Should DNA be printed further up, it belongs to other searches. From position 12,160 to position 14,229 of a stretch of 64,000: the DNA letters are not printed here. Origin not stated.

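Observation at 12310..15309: STAND NTPase with a roadblock/LC7-like domain inserted between Walker A and Walker B, plus a long TPR array and no effector domain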

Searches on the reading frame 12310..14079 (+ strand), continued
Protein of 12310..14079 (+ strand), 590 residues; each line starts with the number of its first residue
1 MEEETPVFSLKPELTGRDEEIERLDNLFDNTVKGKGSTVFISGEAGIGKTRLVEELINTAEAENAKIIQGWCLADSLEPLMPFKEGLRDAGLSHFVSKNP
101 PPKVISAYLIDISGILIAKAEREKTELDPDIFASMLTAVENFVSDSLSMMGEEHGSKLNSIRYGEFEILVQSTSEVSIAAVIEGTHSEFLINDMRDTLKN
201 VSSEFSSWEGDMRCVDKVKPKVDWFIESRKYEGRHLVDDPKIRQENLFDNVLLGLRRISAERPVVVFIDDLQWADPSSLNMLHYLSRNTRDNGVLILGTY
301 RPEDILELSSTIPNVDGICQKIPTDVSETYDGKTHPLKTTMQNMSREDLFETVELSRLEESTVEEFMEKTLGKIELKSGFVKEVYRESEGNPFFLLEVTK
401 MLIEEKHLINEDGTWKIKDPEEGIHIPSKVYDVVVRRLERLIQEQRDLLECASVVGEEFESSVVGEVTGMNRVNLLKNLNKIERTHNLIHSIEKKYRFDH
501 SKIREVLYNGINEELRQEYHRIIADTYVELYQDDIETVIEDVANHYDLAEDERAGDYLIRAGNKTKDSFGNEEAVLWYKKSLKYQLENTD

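Call 52: find_encoding_contigs(protein=P0004, flank=6000, max_places=1)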
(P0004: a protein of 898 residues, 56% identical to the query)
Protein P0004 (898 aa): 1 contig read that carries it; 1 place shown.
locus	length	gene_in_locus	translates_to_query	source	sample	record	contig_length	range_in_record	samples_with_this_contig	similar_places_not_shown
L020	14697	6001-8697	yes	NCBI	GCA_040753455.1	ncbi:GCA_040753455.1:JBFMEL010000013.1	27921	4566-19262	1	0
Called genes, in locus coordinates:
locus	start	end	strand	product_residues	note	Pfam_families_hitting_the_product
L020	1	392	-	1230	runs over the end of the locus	PF02463:SMC_N, PF13175:AAA_15 (weak), PF13304:AAA_21 (faint), PF13476:AAA_23 (faint), PF13555:AAA_29 (weak), PF23649:FKBP15 (faint), PF24161:CCDC39 (weak), PF06470:SMC_hinge, +3 more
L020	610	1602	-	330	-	PF12705:PDDEXK_1, PF01930:Cas_Cas4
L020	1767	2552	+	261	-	PF00378:ECH_1, PF16113:ECH_2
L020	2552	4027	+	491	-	PF00289:Biotin_carb_N, PF01071:GARS_A (weak), PF02222:ATP-grasp, PF02786:CPSase_L_D2, PF07478:Dala_Dala_lig_C, PF02785:Biotin_carb_C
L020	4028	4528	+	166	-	PF25919:BSH_CusB (faint), PF00364:Biotin_lipoyl, PF25917:BSH_RND, PF25973:BSH_CzcB (faint)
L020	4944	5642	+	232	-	PF22600:MTPAP-like_central (weak), PF01909:NTP_transf_2 (weak), PF18765:Polbeta (weak)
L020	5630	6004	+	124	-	PF05168:HEPN, PF05942:PaREP1 (faint)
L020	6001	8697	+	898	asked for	PF13191:AAA_16, PF13424:TPR_12 (weak), PF17874:TPR_MalT, PF13424:TPR_12, PF00515:TPR_1 (weak), PF13424:TPR_12, PF17874:TPR_MalT (weak), PF13424:TPR_12, +10 more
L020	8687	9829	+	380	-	PF17761:DUF1016_N, PF06250:YhcG_C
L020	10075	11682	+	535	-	PF03255:ACCA, PF06833:MdcE (faint), PF01039:Carboxyl_trans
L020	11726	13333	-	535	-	PF13191:AAA_16, PF13401:AAA_22, PF00515:TPR_1 (weak), PF07719:TPR_2 (weak), PF13432:TPR_16 (faint), PF14559:TPR_19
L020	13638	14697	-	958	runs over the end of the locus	PF13115:YtkA (faint), PF00496:SBP_bac_5, PF09134:Invasin_D3 (faint), PF02369:Big_1 (faint)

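Call 53: find_encoding_contigs(protein=P0009, flank=6000, max_places=1)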
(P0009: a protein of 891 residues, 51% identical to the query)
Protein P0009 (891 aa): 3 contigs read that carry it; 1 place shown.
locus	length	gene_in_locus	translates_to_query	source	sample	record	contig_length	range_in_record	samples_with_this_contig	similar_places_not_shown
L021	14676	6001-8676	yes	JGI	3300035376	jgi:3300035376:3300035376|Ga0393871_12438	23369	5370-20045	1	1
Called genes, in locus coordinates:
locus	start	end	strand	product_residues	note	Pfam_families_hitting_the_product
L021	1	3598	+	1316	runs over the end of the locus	PF08126:Propeptide_C25 (weak), PF13229:Beta_helix, PF05048:NosD, PF13229:Beta_helix, PF05048:NosD, PF13229:Beta_helix (weak)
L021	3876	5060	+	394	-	PF02441:Flavoprotein, PF04127:DFP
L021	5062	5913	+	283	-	PF00288:GHMP_kinases_N (faint)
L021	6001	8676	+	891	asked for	PF13191:AAA_16, PF13181:TPR_8 (faint), PF07719:TPR_2 (faint), PF13424:TPR_12 (weak), PF13424:TPR_12, PF00515:TPR_1 (weak), PF13374:TPR_10 (weak), PF13424:TPR_12, +10 more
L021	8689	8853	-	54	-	PF04010:DUF357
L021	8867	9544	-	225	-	-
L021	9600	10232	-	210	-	PF01209:Ubie_methyltran, PF02353:CMAS, PF13489:Methyltransf_23, PF01135:PCMT, PF13847:Methyltransf_31, PF08241:Methyltransf_11, PF08242:Methyltransf_12, PF13649:Methyltransf_25, +1 more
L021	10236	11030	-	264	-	PF01255:Prenyltransf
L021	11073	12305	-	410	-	PF06245:DUF1015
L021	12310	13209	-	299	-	PF00389:2-Hacid_dh, PF02826:2-Hacid_dh_C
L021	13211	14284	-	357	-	PF00266:Aminotran_5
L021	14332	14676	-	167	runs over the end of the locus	PF00132:Hexapep (weak), PF21711:DCTN5 (weak), PF25087:GMPPB_C (faint), PF25084:LbH_EIF2B, PF00132:Hexapep (weak)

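Call 54: find_encoding_contigs(protein=P0032, flank=6000, max_places=1)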
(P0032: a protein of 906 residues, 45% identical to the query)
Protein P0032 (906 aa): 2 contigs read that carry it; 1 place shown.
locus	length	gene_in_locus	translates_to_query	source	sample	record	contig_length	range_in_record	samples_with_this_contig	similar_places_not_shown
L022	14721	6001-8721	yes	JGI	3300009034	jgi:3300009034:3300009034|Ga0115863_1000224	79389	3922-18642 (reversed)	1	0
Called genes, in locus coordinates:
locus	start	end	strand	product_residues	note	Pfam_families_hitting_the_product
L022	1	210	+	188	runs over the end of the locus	PF00177:Ribosomal_S7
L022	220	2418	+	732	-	PF00009:GTP_EFTU, PF22042:EF-G_D2, PF03144:GTP_EFTU_D2, PF14492:EFG_III, PF03764:EFG_IV, PF00679:EFG_C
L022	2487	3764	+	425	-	PF00009:GTP_EFTU, PF01926:MMR_HSR1 (faint), PF03144:GTP_EFTU_D2, PF03143:GTP_EFTU_D3, PF22594:GTP-eEF1A_C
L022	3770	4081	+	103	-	PF00338:Ribosomal_S10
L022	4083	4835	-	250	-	PF25063:ARM_TT21_C (faint), PF13174:TPR_6 (faint), PF14559:TPR_19 (faint), PF07719:TPR_2 (faint), PF13429:TPR_15 (weak), PF00515:TPR_1 (weak), PF13432:TPR_16 (weak), PF13414:TPR_11, +6 more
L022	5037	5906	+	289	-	PF00025:Arf, PF00071:Ras, PF08477:Roc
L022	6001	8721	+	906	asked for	PF10923:BrxC_BrxD (weak), PF13191:AAA_16, PF13424:TPR_12, PF14938:SNAP (weak), PF00515:TPR_1 (weak), PF13424:TPR_12, PF14938:SNAP (weak), PF13424:TPR_12 (weak), +11 more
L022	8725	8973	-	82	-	-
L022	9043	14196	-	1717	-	PF01364:Peptidase_C25, PF09136:Glucodextran_B (faint), PF17957:Big_7 (weak), PF19077:Big_13 (faint)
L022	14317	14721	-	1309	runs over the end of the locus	PF19077:Big_13 (faint)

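Call 55: find_encoding_contigs(protein=P0049, flank=6000, max_places=1)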
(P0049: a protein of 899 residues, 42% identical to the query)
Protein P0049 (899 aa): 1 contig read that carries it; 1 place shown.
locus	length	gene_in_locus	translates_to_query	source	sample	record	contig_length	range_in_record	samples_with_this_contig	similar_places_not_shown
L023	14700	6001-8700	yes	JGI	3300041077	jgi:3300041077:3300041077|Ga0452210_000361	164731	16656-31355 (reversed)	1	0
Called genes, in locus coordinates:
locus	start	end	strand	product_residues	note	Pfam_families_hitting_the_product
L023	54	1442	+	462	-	PF02629:CoA_binding, PF13380:CoA_binding_2, PF13607:Succ_CoA_lig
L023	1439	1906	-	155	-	PF00383:dCMP_cyt_deam_1, PF14437:MafB19-deam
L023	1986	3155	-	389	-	PF00155:Aminotran_1_2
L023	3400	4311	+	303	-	PF01259:SAICAR_synt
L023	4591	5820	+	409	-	PF05048:NosD, PF13229:Beta_helix, PF05048:NosD, PF13229:Beta_helix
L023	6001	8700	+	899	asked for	PF13191:AAA_16, PF13428:TPR_14 (faint), PF00515:TPR_1 (faint), PF07719:TPR_2 (faint), PF13181:TPR_8 (faint), PF13424:TPR_12, PF17874:TPR_MalT (weak), PF13424:TPR_12 (weak), +5 more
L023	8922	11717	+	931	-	PF13191:AAA_16, PF28559:TPR_SusR (faint), PF07719:TPR_2 (faint), PF13424:TPR_12 (weak), PF17874:TPR_MalT (weak), PF13424:TPR_12, PF17874:TPR_MalT, PF13424:TPR_12 (weak), +7 more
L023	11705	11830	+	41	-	-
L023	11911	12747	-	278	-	PF13507:GATase_5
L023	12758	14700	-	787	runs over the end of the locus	PF18072:FGAR-AT_linker, PF00586:AIRS, PF02769:AIRS_C, PF00586:AIRS, PF02769:AIRS_C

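Call 56: find_encoding_contigs(protein=P0069, flank=6000, max_places=1)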
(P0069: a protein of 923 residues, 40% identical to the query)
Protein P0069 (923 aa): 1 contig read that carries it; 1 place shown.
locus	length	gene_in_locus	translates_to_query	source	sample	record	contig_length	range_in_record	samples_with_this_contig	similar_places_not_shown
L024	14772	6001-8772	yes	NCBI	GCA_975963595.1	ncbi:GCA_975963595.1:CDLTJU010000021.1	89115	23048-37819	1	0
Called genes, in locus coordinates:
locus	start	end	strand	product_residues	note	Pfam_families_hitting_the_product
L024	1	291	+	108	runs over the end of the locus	-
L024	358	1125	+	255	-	PF00459:Inositol_P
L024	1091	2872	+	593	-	PF00501:AMP-binding, PF13193:AMP-binding_C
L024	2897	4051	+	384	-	PF00108:Thiolase_N, PF00109:ketoacyl-synt (weak), PF08545:ACP_syn_III (faint), PF22691:Thiolase_C_1, PF02803:Thiolase_C (weak)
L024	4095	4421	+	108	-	PF01796:OB_ChsH2_C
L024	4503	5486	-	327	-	PF13229:Beta_helix, PF05048:NosD, PF13229:Beta_helix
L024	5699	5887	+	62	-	-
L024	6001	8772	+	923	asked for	PF10923:BrxC_BrxD (weak), PF13191:AAA_16, PF13424:TPR_12 (weak), PF17874:TPR_MalT, PF13424:TPR_12, PF28559:TPR_SusR, PF13424:TPR_12, PF13424:TPR_12, +19 more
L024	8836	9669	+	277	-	PF00071:Ras, PF08477:Roc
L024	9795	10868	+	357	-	PF07676:PD40 (faint)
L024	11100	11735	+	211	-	PF01209:Ubie_methyltran, PF13489:Methyltransf_23, PF13847:Methyltransf_31, PF08241:Methyltransf_11, PF08242:Methyltransf_12, PF13649:Methyltransf_25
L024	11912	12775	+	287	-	PF02737:3HCDH_N, PF00725:3HCDH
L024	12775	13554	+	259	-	PF00378:ECH_1, PF16113:ECH_2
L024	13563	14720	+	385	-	PF02771:Acyl-CoA_dh_N, PF02770:Acyl-CoA_dh_M, PF00441:Acyl-CoA_dh_1, PF22924:ACOX_C_alpha1 (weak), PF08028:Acyl-CoA_dh_2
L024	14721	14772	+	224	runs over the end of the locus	PF01012:ETF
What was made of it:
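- Most loci sit among housekeeping genes (calls 53-56).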

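Call 57: find_encoding_contigs(protein=P0083, flank=6000, max_places=1)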
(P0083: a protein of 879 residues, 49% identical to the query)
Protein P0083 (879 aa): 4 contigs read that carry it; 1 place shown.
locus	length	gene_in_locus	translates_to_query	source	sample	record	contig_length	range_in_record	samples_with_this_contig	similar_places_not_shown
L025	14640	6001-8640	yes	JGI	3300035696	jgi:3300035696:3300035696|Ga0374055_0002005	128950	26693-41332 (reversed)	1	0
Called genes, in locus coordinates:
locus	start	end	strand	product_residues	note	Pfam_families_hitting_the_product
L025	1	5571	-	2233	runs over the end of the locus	PF02369:Big_1 (faint), PF00801:PKD (faint), PF07495:Y_Y_Y (faint)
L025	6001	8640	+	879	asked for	PF13191:AAA_16, PF13424:TPR_12, PF00515:TPR_1, PF07719:TPR_2 (weak), PF13374:TPR_10 (weak), PF13424:TPR_12, PF00515:TPR_1 (weak), PF13424:TPR_12, +10 more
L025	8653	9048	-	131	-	PF00903:Glyoxalase (faint), PF22677:Ble-like_N (weak)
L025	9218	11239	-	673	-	PF13415:Beta-prop_FBX42, PF13418:Beta-prop_TYW4 (faint), PF24681:Kelch_KLHDC2_KLHL20_DRC7, PF24981:Beta-prop_ATRN-LZTR1, PF13854:Kelch_HCF (faint), PF13415:Beta-prop_FBX42, PF24681:Kelch_KLHDC2_KLHL20_DRC7, PF24981:Beta-prop_ATRN-LZTR1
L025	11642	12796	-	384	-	PF06053:DUF929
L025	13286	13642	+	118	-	PF01230:HIT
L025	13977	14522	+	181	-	PF03992:ABM (weak), PF27539:Y2318_C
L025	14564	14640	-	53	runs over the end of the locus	PF01599:Ribosomal_S27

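Call 58: find_encoding_contigs(protein=P0095, flank=6000, max_places=1)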
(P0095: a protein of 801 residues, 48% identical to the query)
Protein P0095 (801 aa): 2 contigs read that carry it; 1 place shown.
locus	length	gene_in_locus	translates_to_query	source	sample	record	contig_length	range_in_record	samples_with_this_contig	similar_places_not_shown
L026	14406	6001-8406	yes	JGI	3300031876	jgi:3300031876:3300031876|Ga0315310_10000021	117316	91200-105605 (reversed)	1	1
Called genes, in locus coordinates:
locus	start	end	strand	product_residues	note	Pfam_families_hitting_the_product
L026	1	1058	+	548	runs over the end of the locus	PF00690:Cation_ATPase_N, PF00122:E1-E2_ATPase, PF00702:Hydrolase (faint), PF13246:Cation_ATPase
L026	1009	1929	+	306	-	PF00689:Cation_ATPase_C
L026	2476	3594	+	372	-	PF00583:Acetyltransf_1, PF13673:Acetyltransf_10 (weak), PF13508:Acetyltransf_7 (weak), PF02163:Peptidase_M50 (faint)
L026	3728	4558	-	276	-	PF01061:ABC2_membrane (weak), PF12679:ABC2_membrane_2, PF12698:ABC2_membrane_3, PF12730:ABC2_membrane_4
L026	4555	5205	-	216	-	PF00005:ABC_tran, PF13304:AAA_21, PF13732:DrrA1-3_C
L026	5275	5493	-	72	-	PF00005:ABC_tran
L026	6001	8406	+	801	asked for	PF13191:AAA_16, PF00561:Abhydrolase_1, PF12697:Abhydrolase_6, PF03096:Ndr (weak), PF12146:Hydrolase_4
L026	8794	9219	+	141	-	-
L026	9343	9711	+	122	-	-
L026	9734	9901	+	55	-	-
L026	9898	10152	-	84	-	-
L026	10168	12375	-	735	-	PF02359:CDC48_N, PF02933:CDC48_2, PF00004:AAA, PF05496:RuvB_N, PF13191:AAA_16 (weak), PF17862:AAA_lid_3, PF00004:AAA, PF17862:AAA_lid_3, +20 more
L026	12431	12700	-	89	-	PF00736:EF1_GNE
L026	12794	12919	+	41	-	-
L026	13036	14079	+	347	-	PF00752:XPG_N, PF00867:XPG_I, PF01367:5_3_exonuc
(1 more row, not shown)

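Call 59: find_encoding_contigs(protein=P0119, flank=6000, max_places=1)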
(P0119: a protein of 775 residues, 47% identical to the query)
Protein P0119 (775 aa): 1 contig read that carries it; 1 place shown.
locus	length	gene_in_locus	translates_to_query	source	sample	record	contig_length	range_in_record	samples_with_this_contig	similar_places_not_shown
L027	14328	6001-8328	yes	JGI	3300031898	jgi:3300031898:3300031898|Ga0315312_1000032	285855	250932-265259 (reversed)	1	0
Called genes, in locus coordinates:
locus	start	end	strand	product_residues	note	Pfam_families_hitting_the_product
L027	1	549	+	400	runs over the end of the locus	PF02540:NAD_synthase, PF01171:ATP_bind_3, PF02568:ThiI (weak), PF06508:QueC (faint), PF00958:GMP_synt_C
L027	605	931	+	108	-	PF18653:Arcadin_1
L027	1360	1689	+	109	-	PF00708:Acylphosphatase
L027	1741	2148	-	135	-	-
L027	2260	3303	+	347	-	PF01137:RTC, PF05189:RTC_insert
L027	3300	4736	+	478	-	PF10150:RNase_E_G, PF04167:DUF402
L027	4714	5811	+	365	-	PF18093:Trm5_N, PF25133:TYW2_N_2, PF02005:TRM (weak), PF02475:TRM5-TYW2_MTfase, PF05175:MTS, PF06325:PrmA (weak), PF13847:Methyltransf_31 (weak), PF09445:Methyltransf_15 (weak), +1 more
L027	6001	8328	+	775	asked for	PF13191:AAA_16, PF13401:AAA_22 (faint), PF00561:Abhydrolase_1, PF03096:Ndr (weak), PF12146:Hydrolase_4, PF12697:Abhydrolase_6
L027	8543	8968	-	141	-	PF04027:DUF371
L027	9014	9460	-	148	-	PF13302:Acetyltransf_3, PF13420:Acetyltransf_4, PF00583:Acetyltransf_1, PF13673:Acetyltransf_10, PF13508:Acetyltransf_7, PF08445:FR47 (weak)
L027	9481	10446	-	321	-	PF12840:HTH_20, PF01022:HTH_5 (weak), PF01978:TrmB (weak), PF05124:S_layer_C (weak)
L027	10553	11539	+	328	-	PF01717:Meth_synt_2, PF08267:Meth_synt_1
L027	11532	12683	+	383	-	PF01717:Meth_synt_2, PF08267:Meth_synt_1 (weak)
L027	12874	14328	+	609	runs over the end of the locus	PF13522:GATase_6, PF13537:GATase_7, PF01380:SIS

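Call 60: find_encoding_contigs(protein=P0076, flank=6000, max_places=1)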
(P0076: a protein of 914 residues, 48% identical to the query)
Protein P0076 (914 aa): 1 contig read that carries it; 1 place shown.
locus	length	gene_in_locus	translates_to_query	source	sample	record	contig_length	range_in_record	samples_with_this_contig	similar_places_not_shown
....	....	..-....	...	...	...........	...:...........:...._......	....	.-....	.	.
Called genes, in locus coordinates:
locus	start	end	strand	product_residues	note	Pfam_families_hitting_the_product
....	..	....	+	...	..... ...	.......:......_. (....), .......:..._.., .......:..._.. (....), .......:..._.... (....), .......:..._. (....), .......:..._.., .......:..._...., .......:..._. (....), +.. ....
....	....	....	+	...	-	-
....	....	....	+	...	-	-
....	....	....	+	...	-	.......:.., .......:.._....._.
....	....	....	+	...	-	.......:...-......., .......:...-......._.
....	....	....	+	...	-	?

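Call 64: search_solved_structures(query=window:12310-14079:+, max_evalue=0.001)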
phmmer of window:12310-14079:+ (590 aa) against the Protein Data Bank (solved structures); distinct sequences matched with E-value up to 0.001: 0.
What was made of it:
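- Closest known: MalT-type. Different: There is no DNA-binding or other effector domain. phmmer finds no PDB sequence relative at E<=1e-3 (call 64).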
